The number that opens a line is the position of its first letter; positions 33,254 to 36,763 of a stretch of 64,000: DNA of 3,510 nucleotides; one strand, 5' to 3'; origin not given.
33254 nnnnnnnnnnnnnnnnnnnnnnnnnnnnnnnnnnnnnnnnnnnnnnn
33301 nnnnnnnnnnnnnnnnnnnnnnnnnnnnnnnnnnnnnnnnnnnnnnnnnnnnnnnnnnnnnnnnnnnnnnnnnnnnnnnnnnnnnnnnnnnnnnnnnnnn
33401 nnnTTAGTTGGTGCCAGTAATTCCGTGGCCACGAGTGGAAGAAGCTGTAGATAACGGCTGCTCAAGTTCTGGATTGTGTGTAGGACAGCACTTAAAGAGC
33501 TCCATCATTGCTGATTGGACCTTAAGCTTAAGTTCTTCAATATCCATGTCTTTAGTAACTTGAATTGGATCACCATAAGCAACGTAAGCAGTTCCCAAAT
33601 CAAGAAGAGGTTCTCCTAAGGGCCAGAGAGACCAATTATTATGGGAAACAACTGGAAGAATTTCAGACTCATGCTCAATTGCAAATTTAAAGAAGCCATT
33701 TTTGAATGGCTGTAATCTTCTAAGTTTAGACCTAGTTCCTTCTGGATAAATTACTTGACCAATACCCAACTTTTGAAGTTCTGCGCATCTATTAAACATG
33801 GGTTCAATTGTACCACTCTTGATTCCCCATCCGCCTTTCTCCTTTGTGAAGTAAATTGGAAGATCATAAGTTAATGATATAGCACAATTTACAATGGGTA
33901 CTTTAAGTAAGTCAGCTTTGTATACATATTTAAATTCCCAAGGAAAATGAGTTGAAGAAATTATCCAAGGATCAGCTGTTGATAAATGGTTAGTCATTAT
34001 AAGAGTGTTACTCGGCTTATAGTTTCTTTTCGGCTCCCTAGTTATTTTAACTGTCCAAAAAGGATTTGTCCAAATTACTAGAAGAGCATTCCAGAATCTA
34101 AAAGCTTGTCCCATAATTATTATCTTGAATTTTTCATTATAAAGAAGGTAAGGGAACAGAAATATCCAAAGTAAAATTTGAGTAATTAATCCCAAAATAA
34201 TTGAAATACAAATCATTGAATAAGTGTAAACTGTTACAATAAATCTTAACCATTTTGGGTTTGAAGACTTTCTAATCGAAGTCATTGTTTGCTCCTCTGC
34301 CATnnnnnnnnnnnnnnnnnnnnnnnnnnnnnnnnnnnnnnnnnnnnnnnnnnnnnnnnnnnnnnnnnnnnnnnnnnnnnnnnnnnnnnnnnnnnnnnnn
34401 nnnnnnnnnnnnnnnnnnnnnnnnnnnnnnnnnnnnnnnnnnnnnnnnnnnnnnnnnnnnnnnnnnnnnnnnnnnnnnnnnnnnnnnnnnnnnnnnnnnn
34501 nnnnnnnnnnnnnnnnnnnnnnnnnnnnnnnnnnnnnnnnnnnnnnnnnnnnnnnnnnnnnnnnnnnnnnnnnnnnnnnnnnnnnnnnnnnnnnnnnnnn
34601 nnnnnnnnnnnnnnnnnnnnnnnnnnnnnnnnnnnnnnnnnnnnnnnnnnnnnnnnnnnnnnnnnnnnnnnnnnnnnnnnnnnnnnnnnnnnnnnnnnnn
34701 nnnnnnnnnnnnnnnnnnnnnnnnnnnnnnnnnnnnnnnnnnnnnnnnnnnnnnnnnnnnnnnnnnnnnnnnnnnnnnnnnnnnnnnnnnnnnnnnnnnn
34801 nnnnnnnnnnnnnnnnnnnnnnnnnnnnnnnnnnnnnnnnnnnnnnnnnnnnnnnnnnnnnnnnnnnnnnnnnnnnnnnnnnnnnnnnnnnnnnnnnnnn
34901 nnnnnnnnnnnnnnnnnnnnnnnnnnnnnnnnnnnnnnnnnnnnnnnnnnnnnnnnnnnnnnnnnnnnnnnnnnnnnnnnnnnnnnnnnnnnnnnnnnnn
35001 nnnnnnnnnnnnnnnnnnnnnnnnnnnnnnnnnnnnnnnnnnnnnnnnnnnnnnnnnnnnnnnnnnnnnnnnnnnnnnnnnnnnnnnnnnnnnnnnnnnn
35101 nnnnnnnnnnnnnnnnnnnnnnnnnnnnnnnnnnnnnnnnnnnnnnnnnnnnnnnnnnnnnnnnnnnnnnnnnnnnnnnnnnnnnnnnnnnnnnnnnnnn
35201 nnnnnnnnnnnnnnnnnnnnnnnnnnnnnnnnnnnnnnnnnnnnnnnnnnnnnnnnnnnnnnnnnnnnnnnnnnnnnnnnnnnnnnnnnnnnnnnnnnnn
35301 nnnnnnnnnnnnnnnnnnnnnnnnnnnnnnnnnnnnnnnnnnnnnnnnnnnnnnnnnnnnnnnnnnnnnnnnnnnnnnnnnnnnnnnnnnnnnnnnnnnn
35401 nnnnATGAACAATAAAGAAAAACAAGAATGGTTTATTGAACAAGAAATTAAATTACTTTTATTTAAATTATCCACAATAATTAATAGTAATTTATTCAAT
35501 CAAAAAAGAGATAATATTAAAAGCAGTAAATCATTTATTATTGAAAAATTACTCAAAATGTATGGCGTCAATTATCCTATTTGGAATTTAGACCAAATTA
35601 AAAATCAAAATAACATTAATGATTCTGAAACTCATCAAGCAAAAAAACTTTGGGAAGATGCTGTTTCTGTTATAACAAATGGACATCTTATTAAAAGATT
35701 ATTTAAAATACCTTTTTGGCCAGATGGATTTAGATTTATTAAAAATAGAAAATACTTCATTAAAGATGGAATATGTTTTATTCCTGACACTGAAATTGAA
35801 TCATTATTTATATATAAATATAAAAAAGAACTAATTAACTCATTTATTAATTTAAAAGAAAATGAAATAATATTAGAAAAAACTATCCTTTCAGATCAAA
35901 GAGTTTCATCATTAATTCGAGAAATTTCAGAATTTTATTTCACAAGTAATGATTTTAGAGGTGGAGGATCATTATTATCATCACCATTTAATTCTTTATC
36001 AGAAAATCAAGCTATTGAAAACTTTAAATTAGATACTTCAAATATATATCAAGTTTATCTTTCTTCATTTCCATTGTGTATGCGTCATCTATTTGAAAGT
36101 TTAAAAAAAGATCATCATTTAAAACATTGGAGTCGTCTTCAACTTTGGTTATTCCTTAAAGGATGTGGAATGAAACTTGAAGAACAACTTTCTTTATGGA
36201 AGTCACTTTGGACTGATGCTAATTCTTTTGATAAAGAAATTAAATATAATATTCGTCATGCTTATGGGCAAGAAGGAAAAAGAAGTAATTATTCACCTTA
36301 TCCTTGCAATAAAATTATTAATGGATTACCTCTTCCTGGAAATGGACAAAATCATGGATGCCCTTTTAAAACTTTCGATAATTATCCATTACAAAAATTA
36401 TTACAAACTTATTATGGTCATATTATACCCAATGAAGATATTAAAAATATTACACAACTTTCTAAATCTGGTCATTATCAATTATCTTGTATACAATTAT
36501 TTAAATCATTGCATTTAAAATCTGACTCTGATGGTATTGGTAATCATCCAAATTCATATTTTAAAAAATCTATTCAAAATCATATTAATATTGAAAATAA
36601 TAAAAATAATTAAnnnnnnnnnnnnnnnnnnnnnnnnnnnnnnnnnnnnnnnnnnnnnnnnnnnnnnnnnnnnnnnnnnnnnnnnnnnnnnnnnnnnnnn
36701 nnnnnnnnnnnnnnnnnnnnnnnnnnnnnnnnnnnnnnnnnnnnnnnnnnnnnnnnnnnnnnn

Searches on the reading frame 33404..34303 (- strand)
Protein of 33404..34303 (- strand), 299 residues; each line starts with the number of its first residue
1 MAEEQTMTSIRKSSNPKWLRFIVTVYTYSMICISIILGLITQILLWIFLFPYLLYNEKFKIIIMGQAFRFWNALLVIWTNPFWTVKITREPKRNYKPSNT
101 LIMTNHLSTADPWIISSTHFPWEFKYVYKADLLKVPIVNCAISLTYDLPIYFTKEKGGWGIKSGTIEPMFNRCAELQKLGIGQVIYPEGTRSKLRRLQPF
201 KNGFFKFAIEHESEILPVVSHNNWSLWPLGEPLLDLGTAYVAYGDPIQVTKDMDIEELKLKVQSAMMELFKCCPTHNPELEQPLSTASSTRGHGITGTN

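Call 58: search_protein_families(library=pfam, proteins=[window:33404-34303:-], max_evalue=0.00001)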
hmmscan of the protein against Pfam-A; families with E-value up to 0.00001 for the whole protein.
window:33404-34303:- (299 aa): 1 family
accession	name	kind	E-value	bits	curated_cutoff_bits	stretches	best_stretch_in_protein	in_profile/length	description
PF01553.26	Acyltransferase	-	1.1e-12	48.4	23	1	94-219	9-130/132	Acyltransferase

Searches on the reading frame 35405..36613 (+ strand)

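Call 58: search_protein_families(library=pfam, proteins=[window:35405-36613:+], max_evalue=0.00001)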
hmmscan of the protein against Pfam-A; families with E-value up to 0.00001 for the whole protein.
window:35405-36613:+ (402 aa): 1 family
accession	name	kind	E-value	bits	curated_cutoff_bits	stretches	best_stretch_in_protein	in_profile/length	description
PF04104.19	DNA_primase_lrg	-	3.6e-80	269.6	22.4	1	100-386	3-266/266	Eukaryotic and archaeal DNA primase, large subunit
